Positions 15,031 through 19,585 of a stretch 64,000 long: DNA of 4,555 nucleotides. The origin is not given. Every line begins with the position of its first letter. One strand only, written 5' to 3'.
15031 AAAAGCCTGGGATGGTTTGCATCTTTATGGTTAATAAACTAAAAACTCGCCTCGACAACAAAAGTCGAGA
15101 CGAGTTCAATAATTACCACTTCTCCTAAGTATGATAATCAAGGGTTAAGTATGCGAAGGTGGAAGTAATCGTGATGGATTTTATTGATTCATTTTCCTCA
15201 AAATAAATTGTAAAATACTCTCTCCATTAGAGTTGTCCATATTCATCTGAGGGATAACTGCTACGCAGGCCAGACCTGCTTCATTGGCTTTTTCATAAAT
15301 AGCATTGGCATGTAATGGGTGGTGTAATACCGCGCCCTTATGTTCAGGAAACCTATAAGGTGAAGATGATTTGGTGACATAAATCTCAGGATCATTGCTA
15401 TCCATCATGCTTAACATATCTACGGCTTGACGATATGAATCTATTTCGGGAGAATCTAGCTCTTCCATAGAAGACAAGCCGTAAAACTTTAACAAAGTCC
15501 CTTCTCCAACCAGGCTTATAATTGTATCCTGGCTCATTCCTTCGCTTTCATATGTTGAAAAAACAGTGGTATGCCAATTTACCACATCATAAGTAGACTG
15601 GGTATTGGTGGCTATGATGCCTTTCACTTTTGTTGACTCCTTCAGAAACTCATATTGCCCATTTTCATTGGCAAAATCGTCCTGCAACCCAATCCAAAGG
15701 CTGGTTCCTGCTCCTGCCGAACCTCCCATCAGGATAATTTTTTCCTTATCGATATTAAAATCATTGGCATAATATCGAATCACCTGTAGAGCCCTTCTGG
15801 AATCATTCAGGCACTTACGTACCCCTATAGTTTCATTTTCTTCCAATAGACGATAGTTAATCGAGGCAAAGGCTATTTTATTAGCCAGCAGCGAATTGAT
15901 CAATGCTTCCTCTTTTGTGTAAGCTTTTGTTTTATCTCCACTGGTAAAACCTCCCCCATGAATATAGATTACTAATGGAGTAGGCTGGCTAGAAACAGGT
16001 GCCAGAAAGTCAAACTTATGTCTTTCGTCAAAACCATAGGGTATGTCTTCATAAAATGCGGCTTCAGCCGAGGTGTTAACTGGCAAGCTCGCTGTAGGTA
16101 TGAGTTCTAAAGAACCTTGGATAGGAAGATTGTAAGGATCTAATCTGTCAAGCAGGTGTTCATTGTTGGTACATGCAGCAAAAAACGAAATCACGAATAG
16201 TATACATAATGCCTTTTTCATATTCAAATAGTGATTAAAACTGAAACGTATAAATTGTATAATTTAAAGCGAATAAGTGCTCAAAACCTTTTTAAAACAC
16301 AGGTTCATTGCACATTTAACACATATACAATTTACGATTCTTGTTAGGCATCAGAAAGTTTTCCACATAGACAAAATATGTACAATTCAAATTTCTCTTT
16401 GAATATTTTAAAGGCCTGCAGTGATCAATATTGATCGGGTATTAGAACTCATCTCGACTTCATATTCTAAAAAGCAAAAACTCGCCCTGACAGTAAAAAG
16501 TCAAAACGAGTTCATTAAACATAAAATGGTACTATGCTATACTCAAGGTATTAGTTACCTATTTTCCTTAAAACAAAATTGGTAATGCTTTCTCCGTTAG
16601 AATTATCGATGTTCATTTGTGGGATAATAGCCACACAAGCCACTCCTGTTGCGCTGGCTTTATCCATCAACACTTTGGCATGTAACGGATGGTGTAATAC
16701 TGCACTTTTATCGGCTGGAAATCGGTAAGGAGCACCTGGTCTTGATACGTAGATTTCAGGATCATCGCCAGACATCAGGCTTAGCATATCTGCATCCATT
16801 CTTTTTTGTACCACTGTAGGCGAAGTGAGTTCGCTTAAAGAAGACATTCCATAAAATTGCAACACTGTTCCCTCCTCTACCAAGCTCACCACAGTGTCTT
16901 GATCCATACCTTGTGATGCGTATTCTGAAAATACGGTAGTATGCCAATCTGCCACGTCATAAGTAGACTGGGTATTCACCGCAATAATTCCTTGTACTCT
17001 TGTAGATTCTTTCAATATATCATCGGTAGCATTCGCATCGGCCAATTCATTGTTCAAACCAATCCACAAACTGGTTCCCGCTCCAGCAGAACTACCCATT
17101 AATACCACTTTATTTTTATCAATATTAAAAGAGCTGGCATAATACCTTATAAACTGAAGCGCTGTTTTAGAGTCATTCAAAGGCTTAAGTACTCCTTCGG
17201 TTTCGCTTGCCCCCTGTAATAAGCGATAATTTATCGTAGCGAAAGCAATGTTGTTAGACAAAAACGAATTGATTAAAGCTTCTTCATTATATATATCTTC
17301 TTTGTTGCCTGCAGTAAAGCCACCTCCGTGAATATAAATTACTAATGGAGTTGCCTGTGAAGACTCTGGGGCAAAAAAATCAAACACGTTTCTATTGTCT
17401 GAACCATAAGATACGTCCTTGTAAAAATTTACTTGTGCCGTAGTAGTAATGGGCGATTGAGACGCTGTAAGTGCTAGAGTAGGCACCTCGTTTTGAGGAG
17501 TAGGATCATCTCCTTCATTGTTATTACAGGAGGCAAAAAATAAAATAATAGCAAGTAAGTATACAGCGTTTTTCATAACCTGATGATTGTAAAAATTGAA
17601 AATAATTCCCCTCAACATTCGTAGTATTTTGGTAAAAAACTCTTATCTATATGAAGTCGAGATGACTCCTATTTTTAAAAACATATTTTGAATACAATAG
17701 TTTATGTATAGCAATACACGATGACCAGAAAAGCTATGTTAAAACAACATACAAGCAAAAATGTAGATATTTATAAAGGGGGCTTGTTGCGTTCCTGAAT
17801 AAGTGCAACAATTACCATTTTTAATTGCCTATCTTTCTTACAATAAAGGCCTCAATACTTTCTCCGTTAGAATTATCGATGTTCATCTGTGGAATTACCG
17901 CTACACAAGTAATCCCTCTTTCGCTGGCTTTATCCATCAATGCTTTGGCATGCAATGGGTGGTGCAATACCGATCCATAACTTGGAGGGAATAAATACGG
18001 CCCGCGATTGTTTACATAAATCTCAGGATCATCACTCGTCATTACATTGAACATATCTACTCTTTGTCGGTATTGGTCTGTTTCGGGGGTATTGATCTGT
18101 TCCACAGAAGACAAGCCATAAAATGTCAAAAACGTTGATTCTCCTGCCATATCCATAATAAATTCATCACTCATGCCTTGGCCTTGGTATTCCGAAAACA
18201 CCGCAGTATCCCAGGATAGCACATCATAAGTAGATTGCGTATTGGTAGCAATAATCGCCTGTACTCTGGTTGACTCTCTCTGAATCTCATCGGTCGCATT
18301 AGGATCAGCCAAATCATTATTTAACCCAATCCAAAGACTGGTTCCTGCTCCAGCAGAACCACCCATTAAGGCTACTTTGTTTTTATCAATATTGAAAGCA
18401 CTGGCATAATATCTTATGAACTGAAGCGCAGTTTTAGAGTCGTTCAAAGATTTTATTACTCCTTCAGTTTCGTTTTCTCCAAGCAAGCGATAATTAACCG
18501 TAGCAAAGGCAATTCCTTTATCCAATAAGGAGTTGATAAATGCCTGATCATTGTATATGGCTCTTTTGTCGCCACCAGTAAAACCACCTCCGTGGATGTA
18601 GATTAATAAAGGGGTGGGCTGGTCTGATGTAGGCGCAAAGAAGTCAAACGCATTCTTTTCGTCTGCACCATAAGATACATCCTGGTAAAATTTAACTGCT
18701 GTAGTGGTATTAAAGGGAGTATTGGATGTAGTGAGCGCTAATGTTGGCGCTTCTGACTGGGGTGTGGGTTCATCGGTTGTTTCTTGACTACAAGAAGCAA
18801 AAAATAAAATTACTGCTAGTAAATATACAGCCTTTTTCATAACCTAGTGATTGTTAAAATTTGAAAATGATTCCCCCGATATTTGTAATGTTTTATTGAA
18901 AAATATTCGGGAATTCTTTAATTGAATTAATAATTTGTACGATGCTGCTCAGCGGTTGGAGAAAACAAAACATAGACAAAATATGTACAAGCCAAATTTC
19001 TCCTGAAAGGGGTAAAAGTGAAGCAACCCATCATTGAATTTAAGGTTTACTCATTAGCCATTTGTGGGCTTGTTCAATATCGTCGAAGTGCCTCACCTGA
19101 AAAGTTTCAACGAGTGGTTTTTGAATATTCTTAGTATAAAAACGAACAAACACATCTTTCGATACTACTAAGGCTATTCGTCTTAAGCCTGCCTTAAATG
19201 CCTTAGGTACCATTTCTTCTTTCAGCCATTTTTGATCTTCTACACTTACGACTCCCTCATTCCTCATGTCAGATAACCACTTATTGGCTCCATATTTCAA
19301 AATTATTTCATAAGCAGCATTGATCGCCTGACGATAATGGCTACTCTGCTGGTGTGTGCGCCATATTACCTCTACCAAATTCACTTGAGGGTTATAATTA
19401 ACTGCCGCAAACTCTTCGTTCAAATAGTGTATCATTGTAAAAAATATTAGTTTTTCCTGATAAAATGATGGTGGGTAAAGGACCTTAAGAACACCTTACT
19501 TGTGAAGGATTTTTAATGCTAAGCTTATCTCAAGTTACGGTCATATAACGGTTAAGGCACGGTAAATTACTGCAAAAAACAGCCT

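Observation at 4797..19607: Shared direct-repeat element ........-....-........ upstream of secreted hydrolase genes (candidate regulon operator)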

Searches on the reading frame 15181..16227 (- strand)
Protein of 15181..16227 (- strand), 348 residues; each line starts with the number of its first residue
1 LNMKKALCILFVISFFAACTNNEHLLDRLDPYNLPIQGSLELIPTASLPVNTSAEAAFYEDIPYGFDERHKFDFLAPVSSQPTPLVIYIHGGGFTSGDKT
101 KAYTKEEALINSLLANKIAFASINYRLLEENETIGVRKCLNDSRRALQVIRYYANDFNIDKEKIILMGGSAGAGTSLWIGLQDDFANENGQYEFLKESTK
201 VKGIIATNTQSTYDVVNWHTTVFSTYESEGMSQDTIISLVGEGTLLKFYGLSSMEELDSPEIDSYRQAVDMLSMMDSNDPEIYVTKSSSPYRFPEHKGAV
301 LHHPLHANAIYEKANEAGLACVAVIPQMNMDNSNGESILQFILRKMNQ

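Call 10: search_protein_families(library=pfam, proteins=[window:15181-16227:-])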
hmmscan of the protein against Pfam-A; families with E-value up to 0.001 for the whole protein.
window:15181-16227:- (348 aa): 3 families
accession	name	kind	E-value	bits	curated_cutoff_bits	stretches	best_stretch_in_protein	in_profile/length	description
PF20434.5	BD-FAE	-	1.1e-25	90.8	26.8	1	75-220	5-150/215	BD-FAE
PF07859.19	Abhydrolase_3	-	2.5e-09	37.7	25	1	86-175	1-84/210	alpha/beta hydrolase fold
PF00135.34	COesterase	-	1.2e-07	31.6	27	1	81-174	101-195/515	Carboxylesterase family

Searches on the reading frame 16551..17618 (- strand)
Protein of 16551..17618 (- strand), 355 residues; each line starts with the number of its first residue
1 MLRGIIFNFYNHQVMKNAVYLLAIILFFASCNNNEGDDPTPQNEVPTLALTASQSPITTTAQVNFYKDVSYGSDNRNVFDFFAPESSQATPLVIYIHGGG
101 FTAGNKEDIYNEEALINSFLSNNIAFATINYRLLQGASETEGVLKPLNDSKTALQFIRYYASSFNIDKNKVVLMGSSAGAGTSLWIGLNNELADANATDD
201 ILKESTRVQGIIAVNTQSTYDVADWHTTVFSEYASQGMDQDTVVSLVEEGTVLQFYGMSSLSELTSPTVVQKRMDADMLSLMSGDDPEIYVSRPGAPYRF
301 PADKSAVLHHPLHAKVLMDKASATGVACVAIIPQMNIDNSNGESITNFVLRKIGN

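Call 10: search_protein_families(library=pfam, proteins=[window:16551-17618:-])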
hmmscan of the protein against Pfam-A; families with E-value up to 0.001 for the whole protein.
window:16551-17618:- (355 aa): 3 families
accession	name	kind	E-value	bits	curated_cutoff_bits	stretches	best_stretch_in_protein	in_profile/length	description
PF20434.5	BD-FAE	-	5.1e-25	88.7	26.8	1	80-227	2-150/215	BD-FAE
PF00135.34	COesterase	-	3.7e-13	49.7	27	1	82-181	91-195/515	Carboxylesterase family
PF07859.19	Abhydrolase_3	-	5.3e-08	33.3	25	1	93-183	1-85/210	alpha/beta hydrolase fold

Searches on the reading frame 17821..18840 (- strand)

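Call 10: search_protein_families(library=pfam, proteins=[window:17821-18840:-])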
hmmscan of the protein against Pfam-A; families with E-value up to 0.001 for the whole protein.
window:17821-18840:- (339 aa): 3 families
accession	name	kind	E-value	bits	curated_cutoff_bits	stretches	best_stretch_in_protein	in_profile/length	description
PF20434.5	BD-FAE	-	6.3e-26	91.6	26.8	1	66-212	2-150/215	BD-FAE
PF00135.34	COesterase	-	1.1e-10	41.5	27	1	68-166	91-195/515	Carboxylesterase family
PF07859.19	Abhydrolase_3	-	1.7e-09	38.2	25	1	79-167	1-84/210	alpha/beta hydrolase fold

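Call 30: search_protein_families(library=ncbifam, proteins=[window:17821-18840:-], max_evalue=0.01)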
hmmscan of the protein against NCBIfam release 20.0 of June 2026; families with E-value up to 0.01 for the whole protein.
window:17821-18840:- (339 aa): 12 families
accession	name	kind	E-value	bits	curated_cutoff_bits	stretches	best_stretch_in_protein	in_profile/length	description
NF058653.1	LipP1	equivalog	3.6e-11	42.4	350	1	58-166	53-156/300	LipP1 family hormone-sensitive lipase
NF058665.1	HaHSL_fam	equivalog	1.2e-07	31.3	320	1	39-165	25-138/260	hormone-sensitive lipase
NF042968.1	AcxylEst_AxeA1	equivalog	2.6e-07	29.3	700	1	55-165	28-131/459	acetylxylan esterase AxeA1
NF033149.0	CHL_hydrolase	equivalog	4.7e-07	29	500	1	69-165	68-159/310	chloramphenicol hydrolase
NF007547.0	PRK10162.1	equivalog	8.8e-07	28.1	389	1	66-169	75-172/321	acetyl esterase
NF041902.1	pecacetest_PaeX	equivalog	2.3e-06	26.8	550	1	107-197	104-194/318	pectin acetylesterase PaeX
NF052354.1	EstLipQMycob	equivalog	5.8e-06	25.2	700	1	53-198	138-280/418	esterase LipQ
NF052620.1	AryltfaseLP1002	equivalog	4e-05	23.1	300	1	73-180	29-129/265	lp_1002 family arylesterase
NF050058.1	e_dPHAscl_type1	hypoth_equivalog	0.00063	19.3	150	0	134-170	84-120/276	extracellular catalytic domain type 1 short-chain-length polyhydroxyalkanoate depolymerase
NF010440.0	PRK13866.1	equivalog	0.00073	18.8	522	1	127-188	184-243/336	plasmid partitioning protein RepB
NF050142.1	PG1828_fam_lipo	equivalog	0.001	19.8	50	1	1-50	1-54/59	PG1828 family lipoprotein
NF047920.1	lactonase_UilS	equivalog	0.0034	17.1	400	1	64-168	12-112/285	UilS family quorum-quenching N-acyl-homoserine lactonase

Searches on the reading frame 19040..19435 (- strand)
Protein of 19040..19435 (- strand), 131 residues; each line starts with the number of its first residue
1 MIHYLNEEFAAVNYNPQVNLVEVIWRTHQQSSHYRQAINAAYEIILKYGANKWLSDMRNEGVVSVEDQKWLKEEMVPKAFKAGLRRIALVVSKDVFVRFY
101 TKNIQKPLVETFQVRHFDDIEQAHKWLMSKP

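Call 20: search_protein_families(library=pfam, proteins=[window:19040-19435:-])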
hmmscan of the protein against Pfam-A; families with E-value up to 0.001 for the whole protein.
window:19040-19435:- (131 aa): 1 family
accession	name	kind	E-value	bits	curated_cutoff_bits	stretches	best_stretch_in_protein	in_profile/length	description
PF11964.13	SpoIIAA-like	-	6.9e-08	33.6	25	1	24-127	5-105/106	SpoIIAA-like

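Call 30: search_protein_families(library=ncbifam, proteins=[window:19040-19435:-], max_evalue=0.01)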
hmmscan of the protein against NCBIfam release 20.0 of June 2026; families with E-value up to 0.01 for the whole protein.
window:19040-19435:- (131 aa): 0 families
